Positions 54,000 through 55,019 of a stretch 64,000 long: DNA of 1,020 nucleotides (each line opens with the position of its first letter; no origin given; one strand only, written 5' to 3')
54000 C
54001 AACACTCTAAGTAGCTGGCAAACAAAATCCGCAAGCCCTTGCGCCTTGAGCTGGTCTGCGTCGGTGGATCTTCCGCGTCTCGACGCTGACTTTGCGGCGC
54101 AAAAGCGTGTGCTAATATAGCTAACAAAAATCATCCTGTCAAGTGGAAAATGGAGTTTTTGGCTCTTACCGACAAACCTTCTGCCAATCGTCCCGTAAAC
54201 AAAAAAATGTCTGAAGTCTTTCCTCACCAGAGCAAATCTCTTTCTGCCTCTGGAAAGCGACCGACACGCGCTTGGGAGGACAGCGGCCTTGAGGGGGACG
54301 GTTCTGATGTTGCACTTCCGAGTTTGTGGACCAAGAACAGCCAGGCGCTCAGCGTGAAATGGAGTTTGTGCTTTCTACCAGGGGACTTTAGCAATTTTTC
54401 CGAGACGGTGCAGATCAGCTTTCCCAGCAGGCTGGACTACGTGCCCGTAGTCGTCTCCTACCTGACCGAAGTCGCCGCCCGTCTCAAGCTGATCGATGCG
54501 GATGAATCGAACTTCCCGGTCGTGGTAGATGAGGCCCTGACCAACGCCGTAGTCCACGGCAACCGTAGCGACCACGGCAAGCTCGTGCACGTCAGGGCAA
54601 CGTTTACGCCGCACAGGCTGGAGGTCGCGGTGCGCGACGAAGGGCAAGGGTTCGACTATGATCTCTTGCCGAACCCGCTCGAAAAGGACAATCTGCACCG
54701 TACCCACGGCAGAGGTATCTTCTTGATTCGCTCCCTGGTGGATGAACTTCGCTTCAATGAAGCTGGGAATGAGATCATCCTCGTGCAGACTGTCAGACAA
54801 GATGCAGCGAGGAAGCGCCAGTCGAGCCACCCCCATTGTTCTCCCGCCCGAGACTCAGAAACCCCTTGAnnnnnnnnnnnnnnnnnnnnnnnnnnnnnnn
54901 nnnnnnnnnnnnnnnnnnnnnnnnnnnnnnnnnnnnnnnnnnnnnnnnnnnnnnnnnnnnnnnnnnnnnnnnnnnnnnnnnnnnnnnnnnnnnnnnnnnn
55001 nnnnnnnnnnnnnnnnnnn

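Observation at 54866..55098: Promoter- and terminator-delimited ~200-nt putative small RNA between anti-sigma kinase and histidine kinase genes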

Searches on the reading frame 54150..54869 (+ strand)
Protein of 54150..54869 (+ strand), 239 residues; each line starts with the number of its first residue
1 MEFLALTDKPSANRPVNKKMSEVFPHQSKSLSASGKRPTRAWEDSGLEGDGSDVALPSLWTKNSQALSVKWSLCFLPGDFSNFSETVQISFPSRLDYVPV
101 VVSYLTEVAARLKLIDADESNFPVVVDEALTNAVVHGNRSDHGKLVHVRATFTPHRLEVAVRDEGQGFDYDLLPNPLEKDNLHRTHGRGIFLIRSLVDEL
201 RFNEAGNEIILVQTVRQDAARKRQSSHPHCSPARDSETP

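Call 7: search_protein_families(library=pfam, proteins=[window:54150-54869:+])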
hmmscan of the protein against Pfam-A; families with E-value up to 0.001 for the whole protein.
window:54150-54869:+ (239 aa): 2 families
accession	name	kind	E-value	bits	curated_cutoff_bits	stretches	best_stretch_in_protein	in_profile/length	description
PF13581.12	HATPase_c_2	-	4.4e-27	95.1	27.4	1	91-212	1-126/127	Histidine kinase-like ATPase domain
PF02518.31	HATPase_c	-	6.2e-07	30.3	26.4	1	122-199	6-86/111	Histidine kinase-, DNA gyrase B-, and HSP90-like ATPase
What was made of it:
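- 54150..54869 (+): Upstream gene: RsbW-like anti-sigma Ser/Thr kinase (239 aa). Its stop codon TGA (54867-54869) lies inside the -35 hexamer. Pfam HATPase_c_2, E 4e-27 (call 7).
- Checked: The anti-sigma ORF (54150-54869, HATPase_c_2/RsbW-like, call 7) ends with the TGA inside TTGACA.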

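Call 9: find_homologous_proteins(query=window:54150-54869:+)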
Query window:54150-54869:+ (239 aa): 112 proteins with E <= 0.001 among 557 candidates.
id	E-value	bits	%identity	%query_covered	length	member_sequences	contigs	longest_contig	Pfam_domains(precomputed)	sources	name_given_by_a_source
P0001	1.9e-156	537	100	100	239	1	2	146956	PF13581.13,PF02518.32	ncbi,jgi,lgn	-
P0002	5.3e-50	188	58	67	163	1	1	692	PF13581.13,PF02518.32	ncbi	-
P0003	2.6e-21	94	37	64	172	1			PF13581.13,PF02518.32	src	-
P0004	3.9e-21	94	42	56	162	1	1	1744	PF13581.13,PF02518.32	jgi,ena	-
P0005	4.9e-21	93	37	64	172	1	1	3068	PF13581.13,PF02518.32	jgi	jgi:serine/threonine-protein kinase RsbW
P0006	5.1e-20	90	49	40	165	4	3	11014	PF13581.13,PF02518.32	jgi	jgi:serine/threonine-protein kinase RsbW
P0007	5.2e-20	90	37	64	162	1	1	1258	PF13581.13,PF02518.32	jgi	jgi:serine/threonine-protein kinase RsbW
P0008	8.0e-20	89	46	43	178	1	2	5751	PF13581.13,PF02518.32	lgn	-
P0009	9.3e-20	89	40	50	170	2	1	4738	PF13581.13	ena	-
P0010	1.2e-19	89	37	51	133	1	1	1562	PF13581.13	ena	-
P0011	1.5e-19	89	36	52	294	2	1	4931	PF13581.13,PF00072.31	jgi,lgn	jgi:CheY-like chemotaxis protein/anti-sigma regulatory factor (Ser/Thr protein kinase)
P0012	1.5e-19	89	49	40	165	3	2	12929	PF13581.13,PF02518.32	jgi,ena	-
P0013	2.0e-19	88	43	53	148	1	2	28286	PF13581.13,PF02518.32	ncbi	-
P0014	2.1e-19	88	40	57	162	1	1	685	PF13581.13,PF02518.32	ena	-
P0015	2.4e-19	88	47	44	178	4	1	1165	PF13581.13,PF02518.32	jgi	-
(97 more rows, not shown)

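Call 10: find_encoding_contigs(protein=P0001, flank=3000, max_places=6)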
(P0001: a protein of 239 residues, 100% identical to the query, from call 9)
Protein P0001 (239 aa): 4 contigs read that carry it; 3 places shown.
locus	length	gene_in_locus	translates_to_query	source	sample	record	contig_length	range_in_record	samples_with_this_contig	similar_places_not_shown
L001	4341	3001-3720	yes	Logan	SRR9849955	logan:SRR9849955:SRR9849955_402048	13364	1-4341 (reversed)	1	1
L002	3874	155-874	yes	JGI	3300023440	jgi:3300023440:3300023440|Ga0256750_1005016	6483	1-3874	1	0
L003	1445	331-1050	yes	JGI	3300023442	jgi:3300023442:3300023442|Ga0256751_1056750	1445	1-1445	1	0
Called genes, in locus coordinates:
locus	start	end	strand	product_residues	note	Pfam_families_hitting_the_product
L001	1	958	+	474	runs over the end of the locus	PF00072:Response_reg, PF00158:Sigma54_activat, PF14532:Sigma54_activ_2, PF00004:AAA, PF07724:AAA_2 (weak), PF07728:AAA_5, PF25601:AAA_lid_14, PF02954:HTH_8 (weak), +1 more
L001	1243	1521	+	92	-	PF12797:Fer4_2 (faint), PF13237:Fer4_10 (faint), PF14697:Fer4_21 (faint), PF12838:Fer4_7, PF13187:Fer4_9 (weak), PF12800:Fer4_4 (faint), PF13484:Fer4_16 (faint), PF00037:Fer4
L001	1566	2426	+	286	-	PF04542:Sigma70_r2, PF04539:Sigma70_r3, PF04545:Sigma70_r4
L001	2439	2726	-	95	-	-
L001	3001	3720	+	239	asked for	PF13581:HATPase_c_2, PF02518:HATPase_c (weak)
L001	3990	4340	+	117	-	?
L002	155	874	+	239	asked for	PF13581:HATPase_c_2, PF02518:HATPase_c (weak)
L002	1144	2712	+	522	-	PF00072:Response_reg (weak), PF00989:PAS (weak), PF08448:PAS_4, PF13426:PAS_9 (weak), PF00512:HisKA, PF02518:HATPase_c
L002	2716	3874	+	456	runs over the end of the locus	PF00072:Response_reg, PF01078:Mg_chelatase (faint), PF00158:Sigma54_activat, PF14532:Sigma54_activ_2, PF07728:AAA_5, PF25601:AAA_lid_14, PF02954:HTH_8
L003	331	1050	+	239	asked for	PF13581:HATPase_c_2, PF02518:HATPase_c (weak)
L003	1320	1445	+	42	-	?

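Call 11: find_encoding_contigs(protein=P0002, flank=3000, max_places=6)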
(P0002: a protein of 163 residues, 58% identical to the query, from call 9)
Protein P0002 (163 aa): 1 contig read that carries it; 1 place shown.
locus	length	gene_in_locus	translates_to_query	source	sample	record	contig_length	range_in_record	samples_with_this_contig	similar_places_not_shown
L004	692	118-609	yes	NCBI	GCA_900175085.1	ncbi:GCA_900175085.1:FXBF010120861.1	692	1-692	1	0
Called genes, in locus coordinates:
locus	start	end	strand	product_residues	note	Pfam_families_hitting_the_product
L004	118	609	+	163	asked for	PF13581:HATPase_c_2, PF02518:HATPase_c (weak)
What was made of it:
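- Tried and rejected: The anti-sigma protein search gave one 58% relative on a 692-bp contig (calls 9, 11).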

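Call 35: search_protein_families(library=ncbifam, proteins=[window:54150-54869:+], max_evalue=0.00001)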
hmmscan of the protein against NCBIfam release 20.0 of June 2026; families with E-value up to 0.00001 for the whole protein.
window:54150-54869:+ (239 aa): 4 families
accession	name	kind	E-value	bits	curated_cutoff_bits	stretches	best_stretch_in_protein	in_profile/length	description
NF003144.0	PRK04069.1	equivalog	2.3e-16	59.6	145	1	84-224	5-152/161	anti-sigma B factor RsbW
TIGR01924.1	rsbW_low_gc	equivalog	2e-14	53.3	155.05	1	84-222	5-150/159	anti-sigma B factor RsbW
TIGR01925.2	spIIAB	equivalog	9e-11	41.8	135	1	87-204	3-122/137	anti-sigma F factor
NF041045.1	RsbA_anti_sig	subfamily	1.7e-07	30.8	210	1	101-206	194-292/303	anti-sigma factor RsbA family regulatory protein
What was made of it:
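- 54150..54869 (+): NCBIfam RsbW hit is below the curated cutoff (call 35).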
